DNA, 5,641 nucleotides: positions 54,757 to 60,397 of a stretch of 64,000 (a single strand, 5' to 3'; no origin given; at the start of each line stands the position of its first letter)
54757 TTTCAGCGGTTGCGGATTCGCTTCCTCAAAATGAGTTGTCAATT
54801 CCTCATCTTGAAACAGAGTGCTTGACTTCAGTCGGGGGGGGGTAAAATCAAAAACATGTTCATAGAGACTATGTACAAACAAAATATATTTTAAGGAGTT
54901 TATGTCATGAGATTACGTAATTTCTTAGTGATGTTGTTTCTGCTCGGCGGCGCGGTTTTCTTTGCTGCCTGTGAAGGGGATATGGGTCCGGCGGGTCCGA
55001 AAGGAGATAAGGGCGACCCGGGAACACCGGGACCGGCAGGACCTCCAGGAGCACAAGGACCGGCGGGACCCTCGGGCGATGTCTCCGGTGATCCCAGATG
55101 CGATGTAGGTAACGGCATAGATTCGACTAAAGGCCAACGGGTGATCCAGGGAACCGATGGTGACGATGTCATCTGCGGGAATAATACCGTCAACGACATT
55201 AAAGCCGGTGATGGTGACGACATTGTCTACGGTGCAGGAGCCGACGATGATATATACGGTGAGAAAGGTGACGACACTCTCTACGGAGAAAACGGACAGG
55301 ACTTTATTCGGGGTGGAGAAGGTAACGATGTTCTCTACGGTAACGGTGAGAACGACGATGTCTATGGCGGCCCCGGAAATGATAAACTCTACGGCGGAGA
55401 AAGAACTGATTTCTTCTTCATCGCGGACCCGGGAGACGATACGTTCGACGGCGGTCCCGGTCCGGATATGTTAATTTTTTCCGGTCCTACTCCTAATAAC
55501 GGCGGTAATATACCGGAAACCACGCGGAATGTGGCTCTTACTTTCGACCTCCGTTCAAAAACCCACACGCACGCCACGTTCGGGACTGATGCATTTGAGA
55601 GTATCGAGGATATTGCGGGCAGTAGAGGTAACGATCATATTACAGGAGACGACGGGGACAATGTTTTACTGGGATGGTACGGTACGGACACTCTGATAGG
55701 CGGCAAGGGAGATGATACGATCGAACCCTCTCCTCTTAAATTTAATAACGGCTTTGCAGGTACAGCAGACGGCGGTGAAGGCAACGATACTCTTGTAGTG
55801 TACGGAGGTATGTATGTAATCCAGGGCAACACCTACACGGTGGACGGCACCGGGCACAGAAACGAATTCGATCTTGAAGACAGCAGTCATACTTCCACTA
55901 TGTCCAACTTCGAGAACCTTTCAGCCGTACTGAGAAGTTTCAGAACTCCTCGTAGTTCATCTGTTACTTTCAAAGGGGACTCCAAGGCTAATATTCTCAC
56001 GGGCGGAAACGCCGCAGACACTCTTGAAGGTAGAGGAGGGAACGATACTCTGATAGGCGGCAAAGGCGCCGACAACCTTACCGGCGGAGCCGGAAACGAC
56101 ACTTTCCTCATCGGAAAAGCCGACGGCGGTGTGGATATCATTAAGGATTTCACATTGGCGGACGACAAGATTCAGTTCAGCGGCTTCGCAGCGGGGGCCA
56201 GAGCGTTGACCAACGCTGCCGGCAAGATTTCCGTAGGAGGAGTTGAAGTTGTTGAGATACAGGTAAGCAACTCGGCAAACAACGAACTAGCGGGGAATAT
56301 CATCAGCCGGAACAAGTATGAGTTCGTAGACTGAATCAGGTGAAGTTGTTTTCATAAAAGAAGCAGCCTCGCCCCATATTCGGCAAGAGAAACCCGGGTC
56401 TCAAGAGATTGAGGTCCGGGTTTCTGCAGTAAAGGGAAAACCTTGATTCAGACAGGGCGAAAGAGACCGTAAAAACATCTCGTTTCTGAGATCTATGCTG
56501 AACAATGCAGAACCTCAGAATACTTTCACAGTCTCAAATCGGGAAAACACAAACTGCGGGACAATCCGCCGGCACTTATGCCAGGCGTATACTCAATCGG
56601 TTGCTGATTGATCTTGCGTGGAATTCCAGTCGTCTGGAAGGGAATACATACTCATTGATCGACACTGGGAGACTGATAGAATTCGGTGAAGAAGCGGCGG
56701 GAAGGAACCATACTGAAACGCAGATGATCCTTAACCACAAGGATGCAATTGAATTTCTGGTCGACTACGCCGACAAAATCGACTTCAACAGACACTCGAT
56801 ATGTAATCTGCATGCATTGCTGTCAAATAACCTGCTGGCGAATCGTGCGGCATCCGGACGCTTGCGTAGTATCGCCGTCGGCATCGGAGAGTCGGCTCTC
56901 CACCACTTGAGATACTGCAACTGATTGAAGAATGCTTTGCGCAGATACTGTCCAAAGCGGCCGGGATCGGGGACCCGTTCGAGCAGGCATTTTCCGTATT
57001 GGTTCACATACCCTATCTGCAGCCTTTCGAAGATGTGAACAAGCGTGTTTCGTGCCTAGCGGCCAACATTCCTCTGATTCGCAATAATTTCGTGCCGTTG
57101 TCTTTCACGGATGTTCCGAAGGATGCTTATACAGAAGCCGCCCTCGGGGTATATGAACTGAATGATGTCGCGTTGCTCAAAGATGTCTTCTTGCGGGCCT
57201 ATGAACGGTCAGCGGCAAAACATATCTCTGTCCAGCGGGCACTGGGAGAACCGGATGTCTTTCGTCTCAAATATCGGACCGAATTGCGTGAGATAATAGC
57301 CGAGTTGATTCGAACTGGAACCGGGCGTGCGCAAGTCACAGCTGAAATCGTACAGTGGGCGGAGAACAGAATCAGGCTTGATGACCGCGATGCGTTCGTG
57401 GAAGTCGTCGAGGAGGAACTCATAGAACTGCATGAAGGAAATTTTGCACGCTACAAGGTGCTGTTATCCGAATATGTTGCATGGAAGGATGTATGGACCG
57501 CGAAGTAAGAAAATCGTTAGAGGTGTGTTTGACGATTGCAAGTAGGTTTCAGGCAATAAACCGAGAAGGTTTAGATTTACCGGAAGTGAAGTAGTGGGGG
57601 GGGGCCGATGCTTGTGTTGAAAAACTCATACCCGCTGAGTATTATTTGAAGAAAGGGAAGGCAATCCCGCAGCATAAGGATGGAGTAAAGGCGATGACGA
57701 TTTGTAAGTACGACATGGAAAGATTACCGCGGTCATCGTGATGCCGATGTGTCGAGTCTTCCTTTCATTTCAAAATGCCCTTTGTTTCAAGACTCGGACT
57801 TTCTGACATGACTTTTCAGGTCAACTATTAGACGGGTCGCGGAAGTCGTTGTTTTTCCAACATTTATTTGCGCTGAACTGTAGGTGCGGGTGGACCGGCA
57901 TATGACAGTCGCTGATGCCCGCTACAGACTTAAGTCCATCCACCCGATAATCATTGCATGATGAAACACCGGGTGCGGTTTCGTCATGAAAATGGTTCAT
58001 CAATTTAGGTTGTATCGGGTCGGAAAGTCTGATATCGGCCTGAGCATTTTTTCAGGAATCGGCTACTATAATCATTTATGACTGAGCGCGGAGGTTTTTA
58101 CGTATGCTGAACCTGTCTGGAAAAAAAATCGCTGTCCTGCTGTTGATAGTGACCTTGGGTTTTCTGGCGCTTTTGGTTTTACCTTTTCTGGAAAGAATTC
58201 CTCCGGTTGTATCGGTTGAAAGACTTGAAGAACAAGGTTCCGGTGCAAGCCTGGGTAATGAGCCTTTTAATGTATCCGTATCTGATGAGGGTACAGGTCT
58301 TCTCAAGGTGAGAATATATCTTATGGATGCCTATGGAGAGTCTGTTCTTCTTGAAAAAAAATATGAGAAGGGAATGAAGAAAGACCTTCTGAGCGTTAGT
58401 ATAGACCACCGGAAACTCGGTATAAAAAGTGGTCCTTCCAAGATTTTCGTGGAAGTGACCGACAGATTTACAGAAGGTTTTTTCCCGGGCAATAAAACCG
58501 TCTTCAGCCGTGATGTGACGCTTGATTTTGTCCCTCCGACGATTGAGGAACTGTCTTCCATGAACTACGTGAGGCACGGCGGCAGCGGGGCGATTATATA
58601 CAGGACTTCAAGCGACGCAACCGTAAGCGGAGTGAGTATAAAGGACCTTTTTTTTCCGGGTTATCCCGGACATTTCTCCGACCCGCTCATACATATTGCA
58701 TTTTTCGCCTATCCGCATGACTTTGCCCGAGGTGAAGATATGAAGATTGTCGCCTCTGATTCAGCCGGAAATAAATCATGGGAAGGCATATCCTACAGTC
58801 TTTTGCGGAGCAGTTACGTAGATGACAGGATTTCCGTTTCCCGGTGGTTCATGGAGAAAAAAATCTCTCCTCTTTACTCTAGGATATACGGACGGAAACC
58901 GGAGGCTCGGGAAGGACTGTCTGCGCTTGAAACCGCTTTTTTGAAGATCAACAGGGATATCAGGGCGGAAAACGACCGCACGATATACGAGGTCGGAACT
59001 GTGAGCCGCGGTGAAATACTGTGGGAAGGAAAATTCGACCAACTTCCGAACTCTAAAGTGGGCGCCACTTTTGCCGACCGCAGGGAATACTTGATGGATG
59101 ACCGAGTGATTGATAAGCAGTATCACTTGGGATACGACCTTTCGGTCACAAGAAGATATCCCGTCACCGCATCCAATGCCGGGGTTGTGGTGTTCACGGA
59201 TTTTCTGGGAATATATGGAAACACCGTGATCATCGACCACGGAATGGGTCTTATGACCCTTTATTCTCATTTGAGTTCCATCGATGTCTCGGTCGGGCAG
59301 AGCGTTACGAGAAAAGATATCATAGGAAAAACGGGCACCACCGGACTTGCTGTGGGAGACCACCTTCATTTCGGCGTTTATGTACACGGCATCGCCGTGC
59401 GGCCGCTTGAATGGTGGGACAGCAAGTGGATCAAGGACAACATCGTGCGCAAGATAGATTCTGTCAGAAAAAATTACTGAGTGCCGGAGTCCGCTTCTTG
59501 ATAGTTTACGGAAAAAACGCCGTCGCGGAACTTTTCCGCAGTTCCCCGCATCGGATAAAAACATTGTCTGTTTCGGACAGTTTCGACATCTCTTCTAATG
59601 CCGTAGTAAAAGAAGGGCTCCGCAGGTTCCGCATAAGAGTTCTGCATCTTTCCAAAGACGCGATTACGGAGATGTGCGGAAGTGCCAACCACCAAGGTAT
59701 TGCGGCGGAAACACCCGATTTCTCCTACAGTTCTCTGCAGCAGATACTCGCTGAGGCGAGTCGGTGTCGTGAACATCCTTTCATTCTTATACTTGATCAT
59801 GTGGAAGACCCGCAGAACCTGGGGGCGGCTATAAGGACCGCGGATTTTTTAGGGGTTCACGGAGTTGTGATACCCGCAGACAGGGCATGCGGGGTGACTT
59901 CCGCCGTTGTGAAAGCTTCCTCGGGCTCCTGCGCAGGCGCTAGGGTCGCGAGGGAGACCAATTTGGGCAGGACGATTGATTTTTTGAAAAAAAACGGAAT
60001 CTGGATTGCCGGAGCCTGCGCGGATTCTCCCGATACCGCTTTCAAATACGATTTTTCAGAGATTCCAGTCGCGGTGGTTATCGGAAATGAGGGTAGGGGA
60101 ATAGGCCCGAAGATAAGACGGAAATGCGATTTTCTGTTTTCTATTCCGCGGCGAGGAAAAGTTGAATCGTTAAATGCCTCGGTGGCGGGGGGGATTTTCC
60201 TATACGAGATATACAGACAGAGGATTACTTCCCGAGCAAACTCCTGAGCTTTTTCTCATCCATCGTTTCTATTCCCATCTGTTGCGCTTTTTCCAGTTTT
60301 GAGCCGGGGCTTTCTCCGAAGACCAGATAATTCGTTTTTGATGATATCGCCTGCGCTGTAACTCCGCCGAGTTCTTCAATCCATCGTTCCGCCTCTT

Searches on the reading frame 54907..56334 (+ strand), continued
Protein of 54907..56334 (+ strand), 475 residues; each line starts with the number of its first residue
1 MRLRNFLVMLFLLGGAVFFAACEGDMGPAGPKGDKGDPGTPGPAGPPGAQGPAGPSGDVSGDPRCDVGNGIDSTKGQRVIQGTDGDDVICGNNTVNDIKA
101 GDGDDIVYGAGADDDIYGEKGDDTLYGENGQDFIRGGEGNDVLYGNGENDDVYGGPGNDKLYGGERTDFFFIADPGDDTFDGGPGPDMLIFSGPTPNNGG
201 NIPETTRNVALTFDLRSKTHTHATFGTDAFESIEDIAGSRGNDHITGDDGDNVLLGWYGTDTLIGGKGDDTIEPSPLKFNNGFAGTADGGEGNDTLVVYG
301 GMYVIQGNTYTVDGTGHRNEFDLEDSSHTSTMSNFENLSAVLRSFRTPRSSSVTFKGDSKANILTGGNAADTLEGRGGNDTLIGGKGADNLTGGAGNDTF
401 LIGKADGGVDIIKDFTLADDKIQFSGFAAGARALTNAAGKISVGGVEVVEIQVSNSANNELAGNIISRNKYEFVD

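Call 81: list_cluster_members(proteins=[P0011, P0012, P0019, P0022, P0035, P0036, P0020, P0045])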
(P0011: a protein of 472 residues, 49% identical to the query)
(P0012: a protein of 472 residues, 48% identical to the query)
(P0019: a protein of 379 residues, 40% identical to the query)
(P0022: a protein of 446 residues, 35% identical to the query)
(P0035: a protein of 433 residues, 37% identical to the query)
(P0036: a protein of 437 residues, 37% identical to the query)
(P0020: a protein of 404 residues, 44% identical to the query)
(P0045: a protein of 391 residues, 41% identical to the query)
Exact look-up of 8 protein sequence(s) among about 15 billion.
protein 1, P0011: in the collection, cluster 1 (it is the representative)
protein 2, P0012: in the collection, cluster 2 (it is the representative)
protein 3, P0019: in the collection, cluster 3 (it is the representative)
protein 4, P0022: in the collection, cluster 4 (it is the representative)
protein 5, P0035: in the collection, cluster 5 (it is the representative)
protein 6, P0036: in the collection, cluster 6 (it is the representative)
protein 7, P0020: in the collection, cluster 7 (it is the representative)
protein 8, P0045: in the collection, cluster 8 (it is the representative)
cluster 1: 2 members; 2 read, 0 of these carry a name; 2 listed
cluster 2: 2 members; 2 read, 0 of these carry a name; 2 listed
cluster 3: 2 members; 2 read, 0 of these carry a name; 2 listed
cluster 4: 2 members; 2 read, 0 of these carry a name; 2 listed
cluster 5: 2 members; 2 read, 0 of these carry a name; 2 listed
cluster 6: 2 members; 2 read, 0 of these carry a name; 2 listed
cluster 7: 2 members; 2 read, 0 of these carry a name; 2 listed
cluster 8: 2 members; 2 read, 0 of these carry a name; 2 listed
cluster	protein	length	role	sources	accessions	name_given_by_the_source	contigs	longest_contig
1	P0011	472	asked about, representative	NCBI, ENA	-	-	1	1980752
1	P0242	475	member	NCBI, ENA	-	-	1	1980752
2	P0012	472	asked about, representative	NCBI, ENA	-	-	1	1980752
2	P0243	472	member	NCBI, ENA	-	-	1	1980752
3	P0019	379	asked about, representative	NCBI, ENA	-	-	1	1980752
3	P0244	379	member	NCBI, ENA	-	-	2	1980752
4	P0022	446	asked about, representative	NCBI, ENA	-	-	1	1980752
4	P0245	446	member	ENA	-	-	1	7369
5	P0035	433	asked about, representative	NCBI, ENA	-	-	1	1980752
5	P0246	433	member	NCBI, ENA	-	-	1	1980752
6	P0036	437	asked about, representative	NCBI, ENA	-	-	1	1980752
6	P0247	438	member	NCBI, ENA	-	-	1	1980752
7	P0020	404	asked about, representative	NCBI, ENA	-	-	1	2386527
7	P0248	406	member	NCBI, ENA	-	-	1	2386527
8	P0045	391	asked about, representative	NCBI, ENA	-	-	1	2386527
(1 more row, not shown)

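Call 82: find_encoding_contigs(protein=P0245, flank=5000, max_places=5)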
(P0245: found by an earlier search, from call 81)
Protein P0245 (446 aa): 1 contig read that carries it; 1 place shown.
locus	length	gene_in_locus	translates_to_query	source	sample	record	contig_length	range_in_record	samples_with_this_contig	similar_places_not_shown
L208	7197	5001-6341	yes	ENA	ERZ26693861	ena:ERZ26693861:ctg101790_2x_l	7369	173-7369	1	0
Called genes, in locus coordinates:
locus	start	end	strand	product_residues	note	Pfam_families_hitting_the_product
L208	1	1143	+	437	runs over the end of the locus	?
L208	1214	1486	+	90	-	PF02597:ThiS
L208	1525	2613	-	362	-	PF00226:DnaJ, PF01556:DnaJ_C, PF00684:DnaJ_CXXCXGXG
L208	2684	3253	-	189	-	PF01025:GrpE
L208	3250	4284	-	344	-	PF01628:HrcA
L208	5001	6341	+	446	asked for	PF00353:HemolysinCabind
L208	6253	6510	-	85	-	-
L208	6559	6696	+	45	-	-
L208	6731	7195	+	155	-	?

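Call 84: find_encoding_contigs(protein=P0244, flank=3000, max_places=5)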
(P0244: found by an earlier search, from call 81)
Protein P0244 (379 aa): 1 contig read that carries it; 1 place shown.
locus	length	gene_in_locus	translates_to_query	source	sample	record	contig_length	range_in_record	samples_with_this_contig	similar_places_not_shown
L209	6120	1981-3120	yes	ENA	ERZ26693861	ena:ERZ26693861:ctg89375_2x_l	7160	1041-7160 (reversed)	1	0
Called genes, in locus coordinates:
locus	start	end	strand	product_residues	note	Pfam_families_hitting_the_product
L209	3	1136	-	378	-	?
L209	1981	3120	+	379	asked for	PF01391:Collagen, PF00353:HemolysinCabind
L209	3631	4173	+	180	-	PF00293:NUDIX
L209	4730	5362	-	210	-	PF01609:DDE_Tnp_1 (faint)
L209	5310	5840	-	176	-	-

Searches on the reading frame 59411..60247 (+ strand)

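Call 36: search_protein_families(library=pfam, proteins=[window:59411-60247:+])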
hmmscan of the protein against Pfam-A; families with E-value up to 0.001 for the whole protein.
window:59411-60247:+ (278 aa): 2 families
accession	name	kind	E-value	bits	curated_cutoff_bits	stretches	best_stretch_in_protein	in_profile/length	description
PF00588.24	SpoU_methylase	-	8.9e-35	120.3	29.7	1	124-265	2-142/142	SpoU rRNA Methylase family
PF08032.17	SpoU_sub_bind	-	1.1e-11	45.4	22.8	1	31-106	1-75/76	RNA 2'-O ribose methyltransferase substrate binding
